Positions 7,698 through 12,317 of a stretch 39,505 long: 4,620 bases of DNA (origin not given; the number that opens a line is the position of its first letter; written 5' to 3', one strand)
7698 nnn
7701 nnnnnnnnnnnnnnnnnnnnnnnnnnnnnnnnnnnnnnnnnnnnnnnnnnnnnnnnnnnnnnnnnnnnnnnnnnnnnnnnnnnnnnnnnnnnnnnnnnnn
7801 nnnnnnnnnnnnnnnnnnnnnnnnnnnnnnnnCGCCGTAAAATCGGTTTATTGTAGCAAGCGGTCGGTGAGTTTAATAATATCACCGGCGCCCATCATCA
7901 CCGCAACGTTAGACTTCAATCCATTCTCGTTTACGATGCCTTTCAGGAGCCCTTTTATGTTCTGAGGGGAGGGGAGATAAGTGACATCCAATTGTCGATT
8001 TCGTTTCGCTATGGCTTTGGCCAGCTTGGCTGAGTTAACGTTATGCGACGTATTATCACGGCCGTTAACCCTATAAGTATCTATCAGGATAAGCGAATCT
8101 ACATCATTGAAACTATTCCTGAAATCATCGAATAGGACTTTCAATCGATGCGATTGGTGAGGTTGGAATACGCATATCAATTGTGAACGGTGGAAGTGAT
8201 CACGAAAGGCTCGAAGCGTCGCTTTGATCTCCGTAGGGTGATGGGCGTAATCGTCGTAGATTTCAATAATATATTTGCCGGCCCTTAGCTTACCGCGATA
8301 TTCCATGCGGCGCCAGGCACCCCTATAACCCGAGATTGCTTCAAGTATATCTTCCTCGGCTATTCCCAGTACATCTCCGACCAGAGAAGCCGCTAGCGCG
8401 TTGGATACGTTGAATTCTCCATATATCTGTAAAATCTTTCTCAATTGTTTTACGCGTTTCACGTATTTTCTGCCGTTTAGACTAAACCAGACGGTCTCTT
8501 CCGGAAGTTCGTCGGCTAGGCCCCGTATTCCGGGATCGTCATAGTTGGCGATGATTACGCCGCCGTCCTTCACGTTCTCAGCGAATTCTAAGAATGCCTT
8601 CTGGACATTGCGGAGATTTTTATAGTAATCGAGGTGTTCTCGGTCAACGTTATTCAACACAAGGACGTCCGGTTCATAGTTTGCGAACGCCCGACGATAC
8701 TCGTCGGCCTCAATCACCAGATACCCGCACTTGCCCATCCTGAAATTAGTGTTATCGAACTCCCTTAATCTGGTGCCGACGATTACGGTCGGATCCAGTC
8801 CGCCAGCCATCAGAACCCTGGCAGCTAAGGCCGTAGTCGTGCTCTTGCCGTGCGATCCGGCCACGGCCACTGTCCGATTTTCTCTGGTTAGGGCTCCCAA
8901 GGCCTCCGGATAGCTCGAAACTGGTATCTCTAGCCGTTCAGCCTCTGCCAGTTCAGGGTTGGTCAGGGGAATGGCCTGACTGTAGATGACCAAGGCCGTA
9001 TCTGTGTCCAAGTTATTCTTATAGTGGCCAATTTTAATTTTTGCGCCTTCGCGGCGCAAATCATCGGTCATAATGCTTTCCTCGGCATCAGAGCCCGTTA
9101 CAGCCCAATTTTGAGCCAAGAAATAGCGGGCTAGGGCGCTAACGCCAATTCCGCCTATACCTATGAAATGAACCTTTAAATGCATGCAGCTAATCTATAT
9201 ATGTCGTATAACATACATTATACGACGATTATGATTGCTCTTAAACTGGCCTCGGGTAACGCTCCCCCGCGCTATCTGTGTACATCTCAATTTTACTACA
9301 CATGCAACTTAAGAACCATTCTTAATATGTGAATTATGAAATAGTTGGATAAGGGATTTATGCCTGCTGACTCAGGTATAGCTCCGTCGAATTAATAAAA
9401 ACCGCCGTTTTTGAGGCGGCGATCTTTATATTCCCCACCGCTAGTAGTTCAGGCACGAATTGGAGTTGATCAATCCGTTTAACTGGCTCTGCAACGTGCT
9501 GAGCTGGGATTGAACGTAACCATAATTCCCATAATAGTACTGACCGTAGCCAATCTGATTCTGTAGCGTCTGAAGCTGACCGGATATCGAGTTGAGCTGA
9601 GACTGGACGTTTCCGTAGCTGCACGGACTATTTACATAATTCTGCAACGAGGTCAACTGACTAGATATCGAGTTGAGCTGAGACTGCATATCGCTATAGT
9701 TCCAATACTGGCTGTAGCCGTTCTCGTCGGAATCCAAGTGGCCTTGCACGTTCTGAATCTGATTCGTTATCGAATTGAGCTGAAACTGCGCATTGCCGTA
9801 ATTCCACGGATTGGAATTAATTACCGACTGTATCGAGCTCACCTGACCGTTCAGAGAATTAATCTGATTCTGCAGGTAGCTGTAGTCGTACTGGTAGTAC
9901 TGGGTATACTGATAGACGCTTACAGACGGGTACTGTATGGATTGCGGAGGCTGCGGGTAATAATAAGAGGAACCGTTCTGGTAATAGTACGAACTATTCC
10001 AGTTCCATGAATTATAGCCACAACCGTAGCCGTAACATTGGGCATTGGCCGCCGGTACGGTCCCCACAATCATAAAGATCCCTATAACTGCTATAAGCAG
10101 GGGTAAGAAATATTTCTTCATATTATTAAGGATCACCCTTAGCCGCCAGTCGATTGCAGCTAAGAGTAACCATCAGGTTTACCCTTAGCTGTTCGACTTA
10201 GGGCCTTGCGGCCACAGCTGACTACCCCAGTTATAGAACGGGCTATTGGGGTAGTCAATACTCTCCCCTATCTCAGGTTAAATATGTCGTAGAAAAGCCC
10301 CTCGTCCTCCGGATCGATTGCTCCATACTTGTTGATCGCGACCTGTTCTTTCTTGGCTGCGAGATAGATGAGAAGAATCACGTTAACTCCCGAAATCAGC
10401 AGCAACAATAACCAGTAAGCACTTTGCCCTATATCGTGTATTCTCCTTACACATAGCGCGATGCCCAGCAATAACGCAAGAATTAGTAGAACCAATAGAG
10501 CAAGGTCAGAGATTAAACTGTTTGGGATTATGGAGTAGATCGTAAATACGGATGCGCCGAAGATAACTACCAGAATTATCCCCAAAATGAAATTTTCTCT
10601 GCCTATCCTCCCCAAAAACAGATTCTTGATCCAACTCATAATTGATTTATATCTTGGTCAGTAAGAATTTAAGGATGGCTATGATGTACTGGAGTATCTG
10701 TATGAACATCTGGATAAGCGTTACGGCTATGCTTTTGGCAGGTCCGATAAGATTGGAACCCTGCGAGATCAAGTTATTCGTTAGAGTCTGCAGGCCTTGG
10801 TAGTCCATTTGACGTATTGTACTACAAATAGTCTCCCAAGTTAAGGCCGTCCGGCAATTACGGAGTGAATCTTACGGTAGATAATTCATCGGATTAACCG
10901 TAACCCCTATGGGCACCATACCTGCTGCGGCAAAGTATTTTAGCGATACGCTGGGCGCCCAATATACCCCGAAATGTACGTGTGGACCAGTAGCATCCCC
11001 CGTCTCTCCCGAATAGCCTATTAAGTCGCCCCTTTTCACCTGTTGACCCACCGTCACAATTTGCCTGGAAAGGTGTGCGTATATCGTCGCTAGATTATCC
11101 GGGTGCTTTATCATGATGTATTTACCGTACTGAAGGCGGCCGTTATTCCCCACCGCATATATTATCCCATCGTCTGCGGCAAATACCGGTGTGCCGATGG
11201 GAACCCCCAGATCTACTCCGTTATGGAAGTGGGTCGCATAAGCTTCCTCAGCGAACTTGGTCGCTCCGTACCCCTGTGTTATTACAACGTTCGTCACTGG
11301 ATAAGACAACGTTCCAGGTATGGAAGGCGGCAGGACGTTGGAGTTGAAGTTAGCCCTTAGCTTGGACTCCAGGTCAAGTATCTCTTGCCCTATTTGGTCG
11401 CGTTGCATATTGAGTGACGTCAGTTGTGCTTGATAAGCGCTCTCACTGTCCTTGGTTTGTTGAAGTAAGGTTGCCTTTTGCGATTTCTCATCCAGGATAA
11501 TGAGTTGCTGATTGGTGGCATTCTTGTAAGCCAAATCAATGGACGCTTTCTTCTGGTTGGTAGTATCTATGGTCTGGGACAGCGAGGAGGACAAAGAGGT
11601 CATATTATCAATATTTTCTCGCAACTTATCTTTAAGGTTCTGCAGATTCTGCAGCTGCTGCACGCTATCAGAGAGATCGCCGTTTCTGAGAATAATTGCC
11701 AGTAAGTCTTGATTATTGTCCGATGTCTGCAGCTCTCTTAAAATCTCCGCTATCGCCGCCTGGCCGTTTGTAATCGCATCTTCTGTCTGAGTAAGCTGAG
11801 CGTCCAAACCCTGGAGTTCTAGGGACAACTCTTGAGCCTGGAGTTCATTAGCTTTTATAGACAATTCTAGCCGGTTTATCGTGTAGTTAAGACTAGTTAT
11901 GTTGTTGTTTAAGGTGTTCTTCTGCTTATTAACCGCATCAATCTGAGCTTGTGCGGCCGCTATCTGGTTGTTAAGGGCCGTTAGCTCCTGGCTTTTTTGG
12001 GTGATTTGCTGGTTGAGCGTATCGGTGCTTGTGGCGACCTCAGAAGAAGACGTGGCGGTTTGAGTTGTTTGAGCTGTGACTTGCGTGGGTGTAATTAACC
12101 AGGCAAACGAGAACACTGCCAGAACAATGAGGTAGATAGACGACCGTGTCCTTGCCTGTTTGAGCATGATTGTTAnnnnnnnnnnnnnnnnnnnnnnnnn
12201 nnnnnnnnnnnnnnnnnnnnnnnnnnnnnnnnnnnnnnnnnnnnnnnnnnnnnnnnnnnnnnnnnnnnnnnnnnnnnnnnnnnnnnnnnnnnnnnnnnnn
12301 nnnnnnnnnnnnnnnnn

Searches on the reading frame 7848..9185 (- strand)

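Call 70: search_protein_families(library=pfam, proteins=[window:7848-9185:-], max_evalue=0.001)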
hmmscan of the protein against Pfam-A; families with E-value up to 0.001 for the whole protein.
window:7848-9185:- (445 aa): 4 families
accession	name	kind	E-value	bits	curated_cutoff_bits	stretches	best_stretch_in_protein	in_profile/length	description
PF01225.30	Mur_ligase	-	1.2e-24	86.9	21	1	4-102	1-93/95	Mur ligase family, catalytic domain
PF08245.18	Mur_ligase_M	-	2.7e-21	76.9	24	1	108-269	1-199/200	Mur ligase middle domain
PF02875.26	Mur_ligase_C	-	3.5e-15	57.4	28.4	1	292-412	1-109/127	Mur ligase, glutamate ligase domain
PF21799.2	MurD-like_N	-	8.5e-05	23.2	27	1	5-89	3-86/88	Mur ligase MurD-like, N-terminal domain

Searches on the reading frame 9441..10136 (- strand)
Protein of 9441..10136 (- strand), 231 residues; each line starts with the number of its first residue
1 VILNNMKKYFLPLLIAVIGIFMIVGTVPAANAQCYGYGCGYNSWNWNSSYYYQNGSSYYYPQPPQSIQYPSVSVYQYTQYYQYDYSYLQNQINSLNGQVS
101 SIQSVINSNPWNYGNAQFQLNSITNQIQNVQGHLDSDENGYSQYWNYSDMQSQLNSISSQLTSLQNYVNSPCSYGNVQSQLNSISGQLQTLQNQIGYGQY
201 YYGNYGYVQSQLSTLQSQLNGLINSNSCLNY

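Call 70: search_protein_families(library=pfam, proteins=[window:9441-10136:-], max_evalue=0.001)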
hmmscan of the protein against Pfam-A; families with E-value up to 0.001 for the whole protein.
window:9441-10136:- (231 aa): 1 family
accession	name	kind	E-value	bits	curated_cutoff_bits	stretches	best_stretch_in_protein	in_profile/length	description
PF02583.22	Trns_repr_metal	-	0.00029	21.6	22.8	0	149-195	4-50/78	Metal-sensitive transcriptional repressor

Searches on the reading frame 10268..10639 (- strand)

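Call 70: search_protein_families(library=pfam, proteins=[window:10268-10639:-], max_evalue=0.001)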
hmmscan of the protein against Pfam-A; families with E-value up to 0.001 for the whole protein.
window:10268-10639:- (123 aa): 1 family
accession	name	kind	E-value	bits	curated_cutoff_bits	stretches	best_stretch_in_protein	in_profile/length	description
PF05656.20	DUF805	-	2.7e-15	57.2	25.7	1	8-107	4-111/111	Protein of unknown function (DUF805)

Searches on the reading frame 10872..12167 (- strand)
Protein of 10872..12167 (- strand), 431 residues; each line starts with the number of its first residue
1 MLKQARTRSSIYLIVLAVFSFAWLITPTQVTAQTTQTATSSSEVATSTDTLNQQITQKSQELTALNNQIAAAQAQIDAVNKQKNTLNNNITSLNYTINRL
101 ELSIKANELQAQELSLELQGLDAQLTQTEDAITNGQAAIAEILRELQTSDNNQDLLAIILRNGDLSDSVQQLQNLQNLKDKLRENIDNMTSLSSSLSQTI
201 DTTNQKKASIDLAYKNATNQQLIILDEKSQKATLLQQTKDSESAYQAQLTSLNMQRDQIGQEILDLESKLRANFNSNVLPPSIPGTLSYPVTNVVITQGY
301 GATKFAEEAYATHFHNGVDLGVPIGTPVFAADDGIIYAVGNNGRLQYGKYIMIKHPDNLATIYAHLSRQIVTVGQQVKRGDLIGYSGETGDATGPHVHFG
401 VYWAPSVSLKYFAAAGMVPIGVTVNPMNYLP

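Call 70: search_protein_families(library=pfam, proteins=[window:10872-12167:-], max_evalue=0.001)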
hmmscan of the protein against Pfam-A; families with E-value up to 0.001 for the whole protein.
window:10872-12167:- (431 aa): 2 families
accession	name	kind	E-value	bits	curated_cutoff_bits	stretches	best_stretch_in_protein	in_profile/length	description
PF01551.29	Peptidase_M23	-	2e-29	102.1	28.7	1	314-403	2-89/96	Peptidase family M23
PF11932.13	DUF3450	-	0.00046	20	32.6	1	12-101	3-92/241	Protein of unknown function (DUF3450)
